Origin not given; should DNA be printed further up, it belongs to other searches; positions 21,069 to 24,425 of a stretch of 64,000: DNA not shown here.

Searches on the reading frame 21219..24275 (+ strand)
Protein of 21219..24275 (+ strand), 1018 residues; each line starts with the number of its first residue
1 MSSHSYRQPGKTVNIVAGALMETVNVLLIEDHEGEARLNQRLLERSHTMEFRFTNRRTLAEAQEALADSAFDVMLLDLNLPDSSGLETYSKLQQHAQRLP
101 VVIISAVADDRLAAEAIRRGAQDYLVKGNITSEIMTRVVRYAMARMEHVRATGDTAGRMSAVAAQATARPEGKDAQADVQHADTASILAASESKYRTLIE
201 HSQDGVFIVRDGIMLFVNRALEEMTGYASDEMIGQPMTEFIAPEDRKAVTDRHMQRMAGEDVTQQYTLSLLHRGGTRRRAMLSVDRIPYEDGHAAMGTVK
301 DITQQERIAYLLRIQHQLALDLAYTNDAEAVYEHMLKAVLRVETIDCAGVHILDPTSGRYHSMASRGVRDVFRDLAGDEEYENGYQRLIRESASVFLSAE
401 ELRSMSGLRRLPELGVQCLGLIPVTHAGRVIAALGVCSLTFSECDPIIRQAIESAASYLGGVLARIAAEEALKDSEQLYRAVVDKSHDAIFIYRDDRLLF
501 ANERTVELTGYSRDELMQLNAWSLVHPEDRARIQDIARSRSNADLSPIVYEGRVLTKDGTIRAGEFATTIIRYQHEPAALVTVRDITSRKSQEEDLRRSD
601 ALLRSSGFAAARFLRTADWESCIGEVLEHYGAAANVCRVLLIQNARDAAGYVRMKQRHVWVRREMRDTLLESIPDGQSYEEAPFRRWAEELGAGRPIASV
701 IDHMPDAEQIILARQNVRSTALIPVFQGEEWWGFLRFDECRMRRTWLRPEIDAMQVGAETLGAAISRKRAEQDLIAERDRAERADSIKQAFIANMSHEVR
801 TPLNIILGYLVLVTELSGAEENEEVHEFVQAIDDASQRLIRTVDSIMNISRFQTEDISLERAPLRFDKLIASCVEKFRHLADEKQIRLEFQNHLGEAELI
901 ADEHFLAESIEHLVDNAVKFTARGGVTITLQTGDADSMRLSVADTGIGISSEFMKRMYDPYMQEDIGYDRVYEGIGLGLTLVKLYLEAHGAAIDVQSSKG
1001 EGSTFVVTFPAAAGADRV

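Call 24: search_protein_families(library=pfam, proteins=[window:21219-24275:+], max_evalue=0.0001)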
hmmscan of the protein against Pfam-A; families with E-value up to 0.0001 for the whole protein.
window:21219-24275:+ (1018 aa): 10 families
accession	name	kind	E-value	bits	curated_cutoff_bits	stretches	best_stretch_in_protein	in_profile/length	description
PF13426.13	PAS_9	-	5.3e-24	84.9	27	2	204-304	2-103/103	PAS domain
PF00989.32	PAS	-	9.2e-24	84.1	22.6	2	194-302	2-113/113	PAS fold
PF02518.31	HATPase_c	-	4.7e-22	79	26.4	1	902-1012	2-110/111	Histidine kinase-, DNA gyrase B-, and HSP90-like ATPase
PF00072.30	Response_reg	-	1.2e-19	70.9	30.2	1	26-138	1-110/111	Response regulator receiver domain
PF08447.18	PAS_3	-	1e-18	67.8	25.6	2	499-573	2-77/89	PAS fold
PF13188.13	PAS_8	-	1.9e-17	62.9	21.8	2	194-242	2-51/65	PAS domain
PF00512.31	HisKA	-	2.7e-14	53.4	26.9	1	788-854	2-65/66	His Kinase A (phospho-acceptor) domain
PF08448.16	PAS_4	-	8.5e-13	48.9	23.1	1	200-307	2-110/110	PAS fold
PF13185.12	GAF_2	-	3.3e-06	27.8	28.6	1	326-462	2-134/136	GAF domain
PF18095.7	PAS_12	-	2e-05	24.6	22.6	0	474-518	43-89/153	UPF0242 C-terminal PAS-like domain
